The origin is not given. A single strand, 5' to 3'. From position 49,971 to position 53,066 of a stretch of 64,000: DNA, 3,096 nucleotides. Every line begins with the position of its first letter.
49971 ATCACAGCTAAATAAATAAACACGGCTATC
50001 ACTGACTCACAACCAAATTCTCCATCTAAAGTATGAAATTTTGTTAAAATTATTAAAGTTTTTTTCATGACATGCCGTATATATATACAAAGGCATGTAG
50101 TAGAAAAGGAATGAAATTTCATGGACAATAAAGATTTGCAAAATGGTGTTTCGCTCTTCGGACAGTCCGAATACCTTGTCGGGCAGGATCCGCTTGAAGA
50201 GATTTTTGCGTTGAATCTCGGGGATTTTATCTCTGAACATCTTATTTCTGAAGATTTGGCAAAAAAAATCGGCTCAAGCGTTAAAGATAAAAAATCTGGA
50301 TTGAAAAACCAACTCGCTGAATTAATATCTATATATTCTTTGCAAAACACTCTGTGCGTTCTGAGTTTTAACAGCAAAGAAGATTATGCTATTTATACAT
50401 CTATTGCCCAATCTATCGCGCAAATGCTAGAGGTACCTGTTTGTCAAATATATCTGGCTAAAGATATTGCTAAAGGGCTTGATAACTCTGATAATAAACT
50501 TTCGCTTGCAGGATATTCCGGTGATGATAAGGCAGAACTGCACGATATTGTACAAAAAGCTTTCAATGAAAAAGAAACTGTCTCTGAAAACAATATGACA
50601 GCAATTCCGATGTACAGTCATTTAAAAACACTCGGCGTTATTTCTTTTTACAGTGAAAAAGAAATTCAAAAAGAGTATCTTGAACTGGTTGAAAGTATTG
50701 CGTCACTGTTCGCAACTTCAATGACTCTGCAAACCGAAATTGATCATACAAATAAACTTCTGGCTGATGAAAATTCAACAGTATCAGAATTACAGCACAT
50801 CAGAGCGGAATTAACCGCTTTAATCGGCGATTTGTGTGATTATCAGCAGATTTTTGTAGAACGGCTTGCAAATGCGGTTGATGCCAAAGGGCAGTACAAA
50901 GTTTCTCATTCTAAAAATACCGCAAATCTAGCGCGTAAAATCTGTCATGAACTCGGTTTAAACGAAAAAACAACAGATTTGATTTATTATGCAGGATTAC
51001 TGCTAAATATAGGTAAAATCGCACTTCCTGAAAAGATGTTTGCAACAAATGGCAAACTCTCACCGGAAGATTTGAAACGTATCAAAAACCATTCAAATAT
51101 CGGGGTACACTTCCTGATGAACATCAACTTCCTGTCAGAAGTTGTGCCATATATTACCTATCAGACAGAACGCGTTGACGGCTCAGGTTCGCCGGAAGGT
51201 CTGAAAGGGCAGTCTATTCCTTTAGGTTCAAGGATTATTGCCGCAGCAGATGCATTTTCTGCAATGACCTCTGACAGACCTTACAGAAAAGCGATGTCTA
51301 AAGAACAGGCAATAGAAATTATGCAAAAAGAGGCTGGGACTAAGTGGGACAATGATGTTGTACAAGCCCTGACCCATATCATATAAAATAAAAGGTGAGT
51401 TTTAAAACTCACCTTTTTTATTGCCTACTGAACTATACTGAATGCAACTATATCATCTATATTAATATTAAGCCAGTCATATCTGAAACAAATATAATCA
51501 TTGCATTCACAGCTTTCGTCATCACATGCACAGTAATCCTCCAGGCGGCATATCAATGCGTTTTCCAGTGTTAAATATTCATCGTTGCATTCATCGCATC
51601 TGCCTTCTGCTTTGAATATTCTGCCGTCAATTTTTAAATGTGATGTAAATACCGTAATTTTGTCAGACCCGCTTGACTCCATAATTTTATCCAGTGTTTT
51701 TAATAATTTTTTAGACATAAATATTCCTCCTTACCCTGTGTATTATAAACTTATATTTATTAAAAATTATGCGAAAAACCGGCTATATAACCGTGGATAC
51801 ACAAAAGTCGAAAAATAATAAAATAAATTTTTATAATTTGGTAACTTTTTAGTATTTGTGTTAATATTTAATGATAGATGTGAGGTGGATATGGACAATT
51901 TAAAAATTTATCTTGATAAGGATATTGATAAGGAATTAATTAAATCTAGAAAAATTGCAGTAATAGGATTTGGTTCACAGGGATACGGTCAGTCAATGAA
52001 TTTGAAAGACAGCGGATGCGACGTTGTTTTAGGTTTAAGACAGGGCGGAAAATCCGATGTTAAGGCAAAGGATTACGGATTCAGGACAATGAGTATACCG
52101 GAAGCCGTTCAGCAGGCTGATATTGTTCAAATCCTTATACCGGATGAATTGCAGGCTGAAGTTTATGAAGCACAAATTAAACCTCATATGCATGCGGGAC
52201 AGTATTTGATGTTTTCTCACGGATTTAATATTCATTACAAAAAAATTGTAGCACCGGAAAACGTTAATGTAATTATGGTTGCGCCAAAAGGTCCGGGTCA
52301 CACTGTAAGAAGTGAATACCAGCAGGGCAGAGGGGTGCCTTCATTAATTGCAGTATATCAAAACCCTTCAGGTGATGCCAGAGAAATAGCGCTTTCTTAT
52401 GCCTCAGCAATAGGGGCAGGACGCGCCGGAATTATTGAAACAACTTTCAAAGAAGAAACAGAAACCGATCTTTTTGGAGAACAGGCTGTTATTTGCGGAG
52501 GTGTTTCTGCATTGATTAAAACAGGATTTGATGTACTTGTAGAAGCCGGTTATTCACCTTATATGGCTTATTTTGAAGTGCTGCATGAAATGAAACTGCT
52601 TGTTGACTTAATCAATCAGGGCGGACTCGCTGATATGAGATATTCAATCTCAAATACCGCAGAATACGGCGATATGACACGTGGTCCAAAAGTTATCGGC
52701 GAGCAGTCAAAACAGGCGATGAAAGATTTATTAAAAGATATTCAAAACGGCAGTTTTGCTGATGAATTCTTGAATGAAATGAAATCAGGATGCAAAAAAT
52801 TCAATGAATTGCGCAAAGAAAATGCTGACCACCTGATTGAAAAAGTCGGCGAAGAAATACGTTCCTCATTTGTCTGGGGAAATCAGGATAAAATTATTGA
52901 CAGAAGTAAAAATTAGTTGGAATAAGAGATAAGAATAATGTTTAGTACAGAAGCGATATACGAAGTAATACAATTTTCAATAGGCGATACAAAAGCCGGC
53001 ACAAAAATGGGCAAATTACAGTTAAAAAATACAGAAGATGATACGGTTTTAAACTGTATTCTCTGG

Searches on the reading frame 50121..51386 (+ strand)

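Call 105: search_protein_families(library=pfam, proteins=[window:50121-51386:+], max_evalue=0.00001)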
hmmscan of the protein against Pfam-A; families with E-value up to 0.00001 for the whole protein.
window:50121-51386:+ (421 aa): 2 families
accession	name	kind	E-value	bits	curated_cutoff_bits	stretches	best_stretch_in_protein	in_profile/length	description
PF13487.12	HD_5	-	2.2e-42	145.1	27.2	1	250-413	4-170/170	HD domain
PF01966.28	HD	-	1.1e-11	45.5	22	1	262-382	3-116/116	HD domain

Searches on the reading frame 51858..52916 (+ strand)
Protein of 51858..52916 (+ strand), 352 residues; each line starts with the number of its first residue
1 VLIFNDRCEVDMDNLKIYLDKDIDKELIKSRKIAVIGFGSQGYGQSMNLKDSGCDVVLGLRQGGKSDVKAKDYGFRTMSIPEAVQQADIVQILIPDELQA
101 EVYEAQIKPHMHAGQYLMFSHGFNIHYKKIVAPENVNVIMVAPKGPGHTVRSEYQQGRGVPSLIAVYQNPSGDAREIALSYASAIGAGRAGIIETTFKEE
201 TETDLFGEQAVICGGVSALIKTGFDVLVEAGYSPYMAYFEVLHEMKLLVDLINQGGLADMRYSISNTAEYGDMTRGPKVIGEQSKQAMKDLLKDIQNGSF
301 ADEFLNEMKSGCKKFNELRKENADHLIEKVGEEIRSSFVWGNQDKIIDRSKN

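Call 105: search_protein_families(library=pfam, proteins=[window:51858-52916:+], max_evalue=0.00001)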
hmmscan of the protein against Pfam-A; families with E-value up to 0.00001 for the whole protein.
window:51858-52916:+ (352 aa): 2 families
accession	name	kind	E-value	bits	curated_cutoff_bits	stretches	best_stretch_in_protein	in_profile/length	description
PF07991.19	KARI_N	-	1.1e-72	243.4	20.6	1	28-191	2-165/165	Acetohydroxy acid isomeroreductase, NADPH-binding domain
PF01450.25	KARI_C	-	6.8e-60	202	29.1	1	197-339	1-143/144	Ketol-acid reductoisomerase, C-terminal domain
